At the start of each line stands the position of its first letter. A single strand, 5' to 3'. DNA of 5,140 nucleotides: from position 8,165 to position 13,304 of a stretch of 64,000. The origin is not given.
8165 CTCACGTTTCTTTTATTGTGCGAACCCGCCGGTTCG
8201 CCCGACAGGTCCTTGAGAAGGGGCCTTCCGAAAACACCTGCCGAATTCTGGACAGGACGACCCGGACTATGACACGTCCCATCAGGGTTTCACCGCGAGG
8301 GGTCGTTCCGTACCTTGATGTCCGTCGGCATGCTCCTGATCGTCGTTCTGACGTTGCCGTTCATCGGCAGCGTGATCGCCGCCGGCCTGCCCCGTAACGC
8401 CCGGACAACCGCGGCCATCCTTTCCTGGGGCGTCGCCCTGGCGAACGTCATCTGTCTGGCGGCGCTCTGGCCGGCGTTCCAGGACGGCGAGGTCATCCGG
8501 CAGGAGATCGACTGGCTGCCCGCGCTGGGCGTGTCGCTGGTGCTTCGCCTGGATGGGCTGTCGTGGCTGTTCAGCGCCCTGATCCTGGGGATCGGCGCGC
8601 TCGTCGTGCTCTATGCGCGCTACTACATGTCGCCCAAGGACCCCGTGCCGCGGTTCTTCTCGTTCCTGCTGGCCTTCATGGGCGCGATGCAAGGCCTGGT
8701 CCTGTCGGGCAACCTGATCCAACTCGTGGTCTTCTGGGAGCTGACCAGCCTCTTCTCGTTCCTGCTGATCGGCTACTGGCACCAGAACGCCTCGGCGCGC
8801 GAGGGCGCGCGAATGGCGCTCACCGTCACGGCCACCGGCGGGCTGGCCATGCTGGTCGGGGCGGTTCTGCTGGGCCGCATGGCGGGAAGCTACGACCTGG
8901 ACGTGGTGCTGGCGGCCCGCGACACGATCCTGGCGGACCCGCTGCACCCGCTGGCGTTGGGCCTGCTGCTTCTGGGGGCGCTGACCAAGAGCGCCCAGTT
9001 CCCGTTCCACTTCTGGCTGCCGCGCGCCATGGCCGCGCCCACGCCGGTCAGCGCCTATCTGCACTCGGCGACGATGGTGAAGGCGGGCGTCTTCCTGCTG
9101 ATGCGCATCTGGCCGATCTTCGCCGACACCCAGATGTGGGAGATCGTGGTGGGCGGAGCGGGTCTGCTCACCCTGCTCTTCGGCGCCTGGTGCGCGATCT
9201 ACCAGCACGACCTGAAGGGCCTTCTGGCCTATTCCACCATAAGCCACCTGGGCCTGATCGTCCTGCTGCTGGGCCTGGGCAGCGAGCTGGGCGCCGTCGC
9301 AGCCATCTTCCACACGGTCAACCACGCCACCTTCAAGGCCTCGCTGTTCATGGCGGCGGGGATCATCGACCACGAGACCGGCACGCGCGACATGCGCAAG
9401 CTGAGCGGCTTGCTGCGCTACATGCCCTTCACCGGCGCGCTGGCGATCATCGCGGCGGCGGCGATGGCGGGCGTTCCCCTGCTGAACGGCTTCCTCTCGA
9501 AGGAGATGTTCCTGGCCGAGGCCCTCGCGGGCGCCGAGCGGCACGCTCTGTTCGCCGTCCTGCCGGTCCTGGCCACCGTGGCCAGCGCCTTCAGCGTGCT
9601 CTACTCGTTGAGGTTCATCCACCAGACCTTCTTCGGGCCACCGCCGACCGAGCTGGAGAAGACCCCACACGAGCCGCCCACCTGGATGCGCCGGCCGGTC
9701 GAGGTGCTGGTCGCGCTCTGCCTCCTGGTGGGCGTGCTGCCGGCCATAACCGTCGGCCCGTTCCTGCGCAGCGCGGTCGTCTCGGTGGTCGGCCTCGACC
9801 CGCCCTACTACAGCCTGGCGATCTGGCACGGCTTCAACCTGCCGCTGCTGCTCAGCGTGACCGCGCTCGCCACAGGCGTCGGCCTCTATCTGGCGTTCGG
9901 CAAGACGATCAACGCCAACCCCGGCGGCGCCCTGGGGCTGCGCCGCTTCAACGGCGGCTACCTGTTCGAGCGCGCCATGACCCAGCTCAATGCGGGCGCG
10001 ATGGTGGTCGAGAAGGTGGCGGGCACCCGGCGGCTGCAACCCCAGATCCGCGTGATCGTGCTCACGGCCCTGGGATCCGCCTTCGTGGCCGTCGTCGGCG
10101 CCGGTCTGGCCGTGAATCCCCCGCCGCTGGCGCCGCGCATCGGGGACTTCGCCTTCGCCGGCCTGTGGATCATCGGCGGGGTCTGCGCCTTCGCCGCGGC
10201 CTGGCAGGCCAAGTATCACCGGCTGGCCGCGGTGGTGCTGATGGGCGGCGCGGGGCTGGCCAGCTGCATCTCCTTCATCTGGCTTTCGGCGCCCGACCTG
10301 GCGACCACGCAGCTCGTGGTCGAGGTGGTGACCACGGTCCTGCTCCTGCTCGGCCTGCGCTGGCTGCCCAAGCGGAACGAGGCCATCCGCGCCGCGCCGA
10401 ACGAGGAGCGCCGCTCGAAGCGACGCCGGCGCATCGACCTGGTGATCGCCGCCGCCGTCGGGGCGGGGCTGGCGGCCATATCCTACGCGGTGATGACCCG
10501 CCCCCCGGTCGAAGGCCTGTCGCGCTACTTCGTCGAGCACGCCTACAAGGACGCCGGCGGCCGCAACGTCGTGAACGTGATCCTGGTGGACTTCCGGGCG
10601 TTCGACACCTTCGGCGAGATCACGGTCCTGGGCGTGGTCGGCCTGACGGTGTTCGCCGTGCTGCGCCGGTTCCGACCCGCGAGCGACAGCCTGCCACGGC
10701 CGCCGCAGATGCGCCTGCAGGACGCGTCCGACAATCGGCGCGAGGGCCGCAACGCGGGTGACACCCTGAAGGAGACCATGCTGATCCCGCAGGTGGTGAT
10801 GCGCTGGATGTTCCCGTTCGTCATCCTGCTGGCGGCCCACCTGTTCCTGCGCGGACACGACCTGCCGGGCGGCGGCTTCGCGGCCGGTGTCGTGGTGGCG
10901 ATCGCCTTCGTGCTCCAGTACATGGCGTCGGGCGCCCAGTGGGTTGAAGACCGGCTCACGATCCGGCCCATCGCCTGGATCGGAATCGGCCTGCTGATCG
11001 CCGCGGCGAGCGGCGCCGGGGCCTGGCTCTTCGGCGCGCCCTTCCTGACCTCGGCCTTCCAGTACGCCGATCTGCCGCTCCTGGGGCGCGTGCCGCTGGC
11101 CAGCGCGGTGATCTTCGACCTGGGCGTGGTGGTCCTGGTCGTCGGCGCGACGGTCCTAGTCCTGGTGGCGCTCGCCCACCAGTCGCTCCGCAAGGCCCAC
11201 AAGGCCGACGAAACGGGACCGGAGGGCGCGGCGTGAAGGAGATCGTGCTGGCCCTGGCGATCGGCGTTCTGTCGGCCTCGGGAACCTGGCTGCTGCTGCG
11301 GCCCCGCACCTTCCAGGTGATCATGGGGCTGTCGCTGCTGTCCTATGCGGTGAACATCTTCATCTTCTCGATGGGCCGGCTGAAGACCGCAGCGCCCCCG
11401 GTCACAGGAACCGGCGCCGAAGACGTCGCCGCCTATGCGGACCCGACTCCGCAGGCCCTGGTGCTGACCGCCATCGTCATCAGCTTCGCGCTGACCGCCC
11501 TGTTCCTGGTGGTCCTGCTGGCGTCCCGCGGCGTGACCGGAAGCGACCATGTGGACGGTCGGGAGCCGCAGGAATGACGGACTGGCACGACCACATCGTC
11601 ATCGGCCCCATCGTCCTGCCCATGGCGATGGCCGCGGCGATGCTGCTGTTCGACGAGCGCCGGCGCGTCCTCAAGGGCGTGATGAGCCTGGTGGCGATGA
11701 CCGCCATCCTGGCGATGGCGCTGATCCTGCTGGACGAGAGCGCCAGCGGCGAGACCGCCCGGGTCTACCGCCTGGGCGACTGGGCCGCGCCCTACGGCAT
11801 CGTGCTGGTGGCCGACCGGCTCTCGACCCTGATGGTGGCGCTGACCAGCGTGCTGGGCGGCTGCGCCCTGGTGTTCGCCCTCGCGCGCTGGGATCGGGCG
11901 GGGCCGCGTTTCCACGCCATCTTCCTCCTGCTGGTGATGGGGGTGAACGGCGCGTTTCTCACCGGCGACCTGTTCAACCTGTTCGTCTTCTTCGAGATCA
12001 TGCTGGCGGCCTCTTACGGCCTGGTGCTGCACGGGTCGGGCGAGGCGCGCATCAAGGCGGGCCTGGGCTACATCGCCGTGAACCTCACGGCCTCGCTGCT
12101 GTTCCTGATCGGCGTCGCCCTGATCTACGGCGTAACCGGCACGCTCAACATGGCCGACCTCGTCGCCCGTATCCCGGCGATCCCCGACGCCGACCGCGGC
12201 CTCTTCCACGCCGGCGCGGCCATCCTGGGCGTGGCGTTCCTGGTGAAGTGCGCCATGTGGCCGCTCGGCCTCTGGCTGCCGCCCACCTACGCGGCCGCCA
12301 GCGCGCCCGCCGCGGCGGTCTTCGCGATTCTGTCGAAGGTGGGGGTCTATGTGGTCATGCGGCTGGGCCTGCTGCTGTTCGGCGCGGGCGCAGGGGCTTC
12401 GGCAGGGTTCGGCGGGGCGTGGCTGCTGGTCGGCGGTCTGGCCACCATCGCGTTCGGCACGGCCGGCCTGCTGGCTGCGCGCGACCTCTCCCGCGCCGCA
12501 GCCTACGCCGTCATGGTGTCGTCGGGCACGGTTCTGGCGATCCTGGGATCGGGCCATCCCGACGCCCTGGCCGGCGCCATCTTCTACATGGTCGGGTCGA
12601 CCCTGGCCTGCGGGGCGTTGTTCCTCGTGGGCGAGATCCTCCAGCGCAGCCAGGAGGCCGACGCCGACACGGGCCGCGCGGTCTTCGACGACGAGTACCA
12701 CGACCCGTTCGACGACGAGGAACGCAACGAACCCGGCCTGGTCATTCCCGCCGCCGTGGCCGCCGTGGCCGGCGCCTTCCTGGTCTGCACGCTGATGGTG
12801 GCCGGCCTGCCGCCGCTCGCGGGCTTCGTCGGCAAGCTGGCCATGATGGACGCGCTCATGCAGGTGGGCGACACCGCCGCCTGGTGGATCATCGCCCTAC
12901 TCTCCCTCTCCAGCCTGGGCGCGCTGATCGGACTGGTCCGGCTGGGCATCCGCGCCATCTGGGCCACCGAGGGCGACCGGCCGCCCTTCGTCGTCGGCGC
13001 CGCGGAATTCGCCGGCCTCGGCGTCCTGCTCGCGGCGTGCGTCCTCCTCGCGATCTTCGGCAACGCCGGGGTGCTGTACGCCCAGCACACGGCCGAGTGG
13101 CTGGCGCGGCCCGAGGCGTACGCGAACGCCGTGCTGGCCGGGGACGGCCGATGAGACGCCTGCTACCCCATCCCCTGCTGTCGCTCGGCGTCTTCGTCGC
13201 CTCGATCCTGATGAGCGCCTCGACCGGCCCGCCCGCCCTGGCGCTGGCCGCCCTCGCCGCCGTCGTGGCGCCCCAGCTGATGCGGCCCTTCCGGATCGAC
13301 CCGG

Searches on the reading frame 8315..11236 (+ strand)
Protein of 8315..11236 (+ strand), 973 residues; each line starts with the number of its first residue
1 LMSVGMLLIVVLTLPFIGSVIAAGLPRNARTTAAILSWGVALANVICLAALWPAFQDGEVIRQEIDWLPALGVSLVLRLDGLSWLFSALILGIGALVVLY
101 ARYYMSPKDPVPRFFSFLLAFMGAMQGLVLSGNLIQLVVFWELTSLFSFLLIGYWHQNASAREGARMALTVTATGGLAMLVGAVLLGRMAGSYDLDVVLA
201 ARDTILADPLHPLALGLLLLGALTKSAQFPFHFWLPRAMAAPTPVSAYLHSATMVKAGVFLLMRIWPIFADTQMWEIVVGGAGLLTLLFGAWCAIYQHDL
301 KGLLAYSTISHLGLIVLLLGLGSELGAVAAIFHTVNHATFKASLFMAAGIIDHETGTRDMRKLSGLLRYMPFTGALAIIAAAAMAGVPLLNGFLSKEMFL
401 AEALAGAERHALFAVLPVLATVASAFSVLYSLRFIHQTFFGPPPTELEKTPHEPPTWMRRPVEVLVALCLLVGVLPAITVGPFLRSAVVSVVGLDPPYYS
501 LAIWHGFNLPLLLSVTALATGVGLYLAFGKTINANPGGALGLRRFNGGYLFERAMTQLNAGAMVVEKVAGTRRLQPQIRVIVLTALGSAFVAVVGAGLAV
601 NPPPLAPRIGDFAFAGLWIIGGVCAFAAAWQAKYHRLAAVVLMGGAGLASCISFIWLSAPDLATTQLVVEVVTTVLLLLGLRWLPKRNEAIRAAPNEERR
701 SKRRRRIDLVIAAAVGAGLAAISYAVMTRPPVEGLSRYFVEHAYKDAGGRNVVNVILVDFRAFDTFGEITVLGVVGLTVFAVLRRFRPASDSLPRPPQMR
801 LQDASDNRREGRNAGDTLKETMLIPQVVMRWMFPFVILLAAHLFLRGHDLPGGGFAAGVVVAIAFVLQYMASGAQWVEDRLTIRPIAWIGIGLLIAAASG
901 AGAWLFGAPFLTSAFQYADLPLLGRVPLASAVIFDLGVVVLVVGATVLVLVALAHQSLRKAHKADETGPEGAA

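Call 94: search_protein_families(library=pfam, proteins=[window:8315-11236:+], max_evalue=0.00001)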
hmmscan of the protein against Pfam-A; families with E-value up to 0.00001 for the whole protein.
window:8315-11236:+ (973 aa): 5 families
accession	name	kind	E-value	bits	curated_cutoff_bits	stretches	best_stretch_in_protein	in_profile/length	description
PF00361.26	Proton_antipo_M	-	6.4e-65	219.7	21.5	1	131-413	1-285/294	NADH:quinone oxidoreductase/Mrp antiporter, TM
PF20501.3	MbhE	-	2e-41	140.4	27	1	704-799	2-97/98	MBH, subunit E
PF04039.18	MnhB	-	5.2e-36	124.1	22.5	1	824-947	1-126/127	Domain related to MnhB subunit of Na+/H+ antiporter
PF13244.11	MbhD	-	4.9e-19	68.7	27.2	1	623-686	4-67/67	MBH, subunit D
PF00662.26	Proton_antipo_N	-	8.3e-09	35.7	24.5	1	71-115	7-51/51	NADH-Ubiquinone oxidoreductase (complex I), chain 5 N-terminus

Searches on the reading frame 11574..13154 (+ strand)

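Call 94: search_protein_families(library=pfam, proteins=[window:11574-13154:+], max_evalue=0.00001)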
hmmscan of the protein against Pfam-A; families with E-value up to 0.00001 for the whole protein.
window:11574-13154:+ (526 aa): 1 family
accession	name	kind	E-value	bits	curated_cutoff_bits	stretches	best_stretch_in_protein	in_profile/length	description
PF00361.26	Proton_antipo_M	-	2.5e-33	116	21.5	1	131-440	2-287/294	NADH:quinone oxidoreductase/Mrp antiporter, TM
